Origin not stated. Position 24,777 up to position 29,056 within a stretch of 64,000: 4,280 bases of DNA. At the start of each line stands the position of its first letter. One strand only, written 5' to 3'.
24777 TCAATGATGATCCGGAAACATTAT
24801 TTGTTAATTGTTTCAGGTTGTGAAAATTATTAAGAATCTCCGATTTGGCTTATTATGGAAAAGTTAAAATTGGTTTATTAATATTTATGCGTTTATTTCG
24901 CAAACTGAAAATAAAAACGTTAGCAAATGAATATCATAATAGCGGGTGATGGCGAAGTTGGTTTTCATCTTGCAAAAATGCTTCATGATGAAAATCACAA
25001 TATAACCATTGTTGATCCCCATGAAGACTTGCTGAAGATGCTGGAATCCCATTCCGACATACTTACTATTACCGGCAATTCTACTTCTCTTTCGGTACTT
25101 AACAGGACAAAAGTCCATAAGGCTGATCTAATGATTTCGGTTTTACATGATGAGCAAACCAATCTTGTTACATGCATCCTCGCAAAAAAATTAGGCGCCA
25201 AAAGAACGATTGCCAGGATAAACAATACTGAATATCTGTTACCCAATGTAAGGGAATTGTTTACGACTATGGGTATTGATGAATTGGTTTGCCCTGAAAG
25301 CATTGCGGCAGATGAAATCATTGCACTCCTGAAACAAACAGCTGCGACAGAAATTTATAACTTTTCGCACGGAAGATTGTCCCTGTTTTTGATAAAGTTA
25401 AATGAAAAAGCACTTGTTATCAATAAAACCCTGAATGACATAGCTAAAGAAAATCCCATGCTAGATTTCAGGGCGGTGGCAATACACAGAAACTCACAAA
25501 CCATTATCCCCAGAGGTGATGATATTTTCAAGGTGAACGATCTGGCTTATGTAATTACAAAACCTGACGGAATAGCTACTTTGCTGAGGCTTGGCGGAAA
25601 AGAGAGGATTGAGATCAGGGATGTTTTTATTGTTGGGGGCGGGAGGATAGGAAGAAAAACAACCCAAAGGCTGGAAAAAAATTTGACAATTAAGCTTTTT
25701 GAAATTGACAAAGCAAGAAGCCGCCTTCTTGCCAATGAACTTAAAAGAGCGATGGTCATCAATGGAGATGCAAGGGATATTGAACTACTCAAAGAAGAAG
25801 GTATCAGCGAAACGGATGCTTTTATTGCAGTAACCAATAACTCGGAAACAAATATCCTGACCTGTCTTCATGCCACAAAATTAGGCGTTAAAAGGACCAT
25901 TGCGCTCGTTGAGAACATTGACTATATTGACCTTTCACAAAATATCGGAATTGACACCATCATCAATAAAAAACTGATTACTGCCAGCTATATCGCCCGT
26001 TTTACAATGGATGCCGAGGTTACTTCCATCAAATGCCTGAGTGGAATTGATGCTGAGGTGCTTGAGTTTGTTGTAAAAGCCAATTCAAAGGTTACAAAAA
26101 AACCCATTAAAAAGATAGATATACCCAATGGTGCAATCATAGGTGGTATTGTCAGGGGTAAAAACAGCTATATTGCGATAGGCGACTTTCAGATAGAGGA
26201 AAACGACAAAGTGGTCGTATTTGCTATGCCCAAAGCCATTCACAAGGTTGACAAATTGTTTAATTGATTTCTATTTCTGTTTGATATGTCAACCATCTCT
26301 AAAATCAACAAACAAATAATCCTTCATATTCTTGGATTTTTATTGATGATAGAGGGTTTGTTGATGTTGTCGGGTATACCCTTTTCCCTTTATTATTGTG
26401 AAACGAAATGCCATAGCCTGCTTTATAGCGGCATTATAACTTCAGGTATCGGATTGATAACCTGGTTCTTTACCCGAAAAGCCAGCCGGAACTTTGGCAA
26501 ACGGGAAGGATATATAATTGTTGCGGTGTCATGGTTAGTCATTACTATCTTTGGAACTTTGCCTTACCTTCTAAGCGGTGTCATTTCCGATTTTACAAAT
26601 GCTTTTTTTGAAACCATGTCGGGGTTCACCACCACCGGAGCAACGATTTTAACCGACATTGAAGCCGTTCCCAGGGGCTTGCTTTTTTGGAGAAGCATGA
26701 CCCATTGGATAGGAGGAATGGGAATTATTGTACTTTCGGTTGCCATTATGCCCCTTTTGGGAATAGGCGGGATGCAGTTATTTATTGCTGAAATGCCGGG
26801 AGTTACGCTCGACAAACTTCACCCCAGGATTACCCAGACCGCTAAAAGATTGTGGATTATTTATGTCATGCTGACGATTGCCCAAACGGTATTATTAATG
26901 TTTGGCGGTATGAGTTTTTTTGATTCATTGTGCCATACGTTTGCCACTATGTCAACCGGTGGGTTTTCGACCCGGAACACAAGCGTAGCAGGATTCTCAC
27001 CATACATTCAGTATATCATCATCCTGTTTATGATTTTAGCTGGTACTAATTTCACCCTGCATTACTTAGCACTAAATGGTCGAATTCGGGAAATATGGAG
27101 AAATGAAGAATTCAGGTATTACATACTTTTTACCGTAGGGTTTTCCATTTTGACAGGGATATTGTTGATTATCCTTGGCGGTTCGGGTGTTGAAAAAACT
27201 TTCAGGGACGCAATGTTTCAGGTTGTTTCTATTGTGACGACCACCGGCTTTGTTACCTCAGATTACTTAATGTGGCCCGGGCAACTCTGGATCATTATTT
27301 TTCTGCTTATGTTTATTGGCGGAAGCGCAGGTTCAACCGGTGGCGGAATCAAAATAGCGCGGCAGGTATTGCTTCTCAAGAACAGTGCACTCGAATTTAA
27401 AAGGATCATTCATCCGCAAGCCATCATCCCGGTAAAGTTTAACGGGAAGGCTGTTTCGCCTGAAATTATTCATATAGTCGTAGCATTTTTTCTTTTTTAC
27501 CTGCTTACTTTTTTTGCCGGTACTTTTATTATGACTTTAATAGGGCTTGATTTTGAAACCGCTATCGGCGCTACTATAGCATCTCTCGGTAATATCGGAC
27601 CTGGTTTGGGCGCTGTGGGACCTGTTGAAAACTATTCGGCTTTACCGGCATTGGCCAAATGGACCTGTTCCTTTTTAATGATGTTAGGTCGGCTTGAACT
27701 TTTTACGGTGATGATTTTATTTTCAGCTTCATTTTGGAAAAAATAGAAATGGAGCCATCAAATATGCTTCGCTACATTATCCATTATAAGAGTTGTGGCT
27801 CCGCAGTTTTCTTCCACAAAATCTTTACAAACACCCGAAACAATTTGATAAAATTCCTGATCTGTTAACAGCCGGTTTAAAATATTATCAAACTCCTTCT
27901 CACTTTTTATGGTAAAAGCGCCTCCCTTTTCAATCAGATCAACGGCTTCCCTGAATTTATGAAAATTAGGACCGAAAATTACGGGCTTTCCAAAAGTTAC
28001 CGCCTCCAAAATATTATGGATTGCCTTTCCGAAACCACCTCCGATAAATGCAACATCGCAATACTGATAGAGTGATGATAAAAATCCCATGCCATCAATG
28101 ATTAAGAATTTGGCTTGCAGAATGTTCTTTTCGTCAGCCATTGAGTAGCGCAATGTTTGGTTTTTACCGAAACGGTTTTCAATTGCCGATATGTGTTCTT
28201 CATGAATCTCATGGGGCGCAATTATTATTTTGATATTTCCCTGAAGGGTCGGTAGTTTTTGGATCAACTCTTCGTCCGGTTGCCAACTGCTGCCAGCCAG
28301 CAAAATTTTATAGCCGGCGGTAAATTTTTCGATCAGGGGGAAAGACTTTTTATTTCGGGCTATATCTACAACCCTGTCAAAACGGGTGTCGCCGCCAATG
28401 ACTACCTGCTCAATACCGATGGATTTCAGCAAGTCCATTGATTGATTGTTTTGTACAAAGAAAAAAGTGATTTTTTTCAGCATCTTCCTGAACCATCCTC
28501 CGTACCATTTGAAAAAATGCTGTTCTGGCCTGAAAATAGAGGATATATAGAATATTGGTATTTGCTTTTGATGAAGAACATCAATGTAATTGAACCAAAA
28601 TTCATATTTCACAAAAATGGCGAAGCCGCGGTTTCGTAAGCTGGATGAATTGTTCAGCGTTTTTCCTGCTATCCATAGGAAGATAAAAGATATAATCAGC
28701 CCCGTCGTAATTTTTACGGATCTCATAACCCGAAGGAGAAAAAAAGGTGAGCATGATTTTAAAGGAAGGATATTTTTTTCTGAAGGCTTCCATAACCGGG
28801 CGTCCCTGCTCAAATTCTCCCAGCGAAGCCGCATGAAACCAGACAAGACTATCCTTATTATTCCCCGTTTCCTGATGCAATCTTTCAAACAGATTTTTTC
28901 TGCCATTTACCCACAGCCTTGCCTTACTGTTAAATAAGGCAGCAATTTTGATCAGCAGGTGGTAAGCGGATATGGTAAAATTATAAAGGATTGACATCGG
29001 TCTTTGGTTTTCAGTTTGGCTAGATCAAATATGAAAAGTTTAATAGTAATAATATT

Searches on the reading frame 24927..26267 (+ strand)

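Call 101: search_protein_families(library=pfam, proteins=[window:24927-26267:+], max_evalue=0.0001)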
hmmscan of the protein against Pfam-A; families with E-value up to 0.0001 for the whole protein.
window:24927-26267:+ (446 aa): 4 families
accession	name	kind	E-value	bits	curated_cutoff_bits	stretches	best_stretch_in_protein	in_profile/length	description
PF02254.24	TrkA_N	-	1.5e-47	161.2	23.8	2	233-347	1-115/116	TrkA-N domain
PF02080.26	TrkA_C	-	1.3e-24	86.3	27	2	378-445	1-70/71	TrkA-C domain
PF13241.12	NAD_binding_7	-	4.1e-07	31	22.1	0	2-89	9-85/104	Putative NAD(P)-binding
PF22614.2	Slo-like_RCK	-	3.8e-05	23.8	24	0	16-78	26-90/119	Calcium-activated potassium channel slowpoke-like RCK domain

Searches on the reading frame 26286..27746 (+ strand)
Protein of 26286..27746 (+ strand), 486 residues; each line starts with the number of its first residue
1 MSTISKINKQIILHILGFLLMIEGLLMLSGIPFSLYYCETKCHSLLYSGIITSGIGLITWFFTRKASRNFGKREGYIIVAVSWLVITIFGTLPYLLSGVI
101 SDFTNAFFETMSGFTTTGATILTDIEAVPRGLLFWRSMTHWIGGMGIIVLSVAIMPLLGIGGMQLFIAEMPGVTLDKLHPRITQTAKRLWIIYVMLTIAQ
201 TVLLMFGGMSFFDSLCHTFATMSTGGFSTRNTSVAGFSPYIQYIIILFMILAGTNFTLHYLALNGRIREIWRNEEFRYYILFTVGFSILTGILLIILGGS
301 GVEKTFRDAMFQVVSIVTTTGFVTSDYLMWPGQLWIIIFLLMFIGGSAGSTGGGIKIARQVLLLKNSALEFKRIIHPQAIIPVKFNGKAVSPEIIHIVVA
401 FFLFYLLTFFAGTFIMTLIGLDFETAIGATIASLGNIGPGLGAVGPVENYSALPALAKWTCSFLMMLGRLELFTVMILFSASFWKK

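Call 101: search_protein_families(library=pfam, proteins=[window:26286-27746:+], max_evalue=0.0001)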
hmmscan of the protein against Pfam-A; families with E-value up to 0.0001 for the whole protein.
window:26286-27746:+ (486 aa): 1 family
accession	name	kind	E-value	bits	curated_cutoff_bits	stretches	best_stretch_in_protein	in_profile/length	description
PF02386.22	TrkH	-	8.3e-70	236.1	27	1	49-484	9-500/502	Cation transport protein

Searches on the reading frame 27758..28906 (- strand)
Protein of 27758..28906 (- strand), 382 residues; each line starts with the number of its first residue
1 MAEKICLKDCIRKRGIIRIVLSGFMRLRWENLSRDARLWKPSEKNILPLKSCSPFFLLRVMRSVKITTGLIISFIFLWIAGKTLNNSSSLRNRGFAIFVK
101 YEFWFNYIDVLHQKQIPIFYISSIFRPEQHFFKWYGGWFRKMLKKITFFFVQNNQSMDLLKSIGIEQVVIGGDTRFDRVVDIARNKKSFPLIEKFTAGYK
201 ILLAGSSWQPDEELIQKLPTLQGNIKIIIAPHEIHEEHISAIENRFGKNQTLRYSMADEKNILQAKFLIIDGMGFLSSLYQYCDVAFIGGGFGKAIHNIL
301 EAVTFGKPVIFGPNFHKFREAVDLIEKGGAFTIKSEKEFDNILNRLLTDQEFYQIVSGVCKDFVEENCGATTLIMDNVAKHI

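Call 101: search_protein_families(library=pfam, proteins=[window:27758-28906:-], max_evalue=0.0001)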
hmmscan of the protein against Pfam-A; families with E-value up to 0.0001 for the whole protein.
window:27758-28906:- (382 aa): 1 family
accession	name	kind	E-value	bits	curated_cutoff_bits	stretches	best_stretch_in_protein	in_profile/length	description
PF04413.22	Glycos_transf_N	-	5.8e-14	52.5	23.9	1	95-178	93-179/179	3-Deoxy-D-manno-octulosonic-acid transferase (kdotransferase)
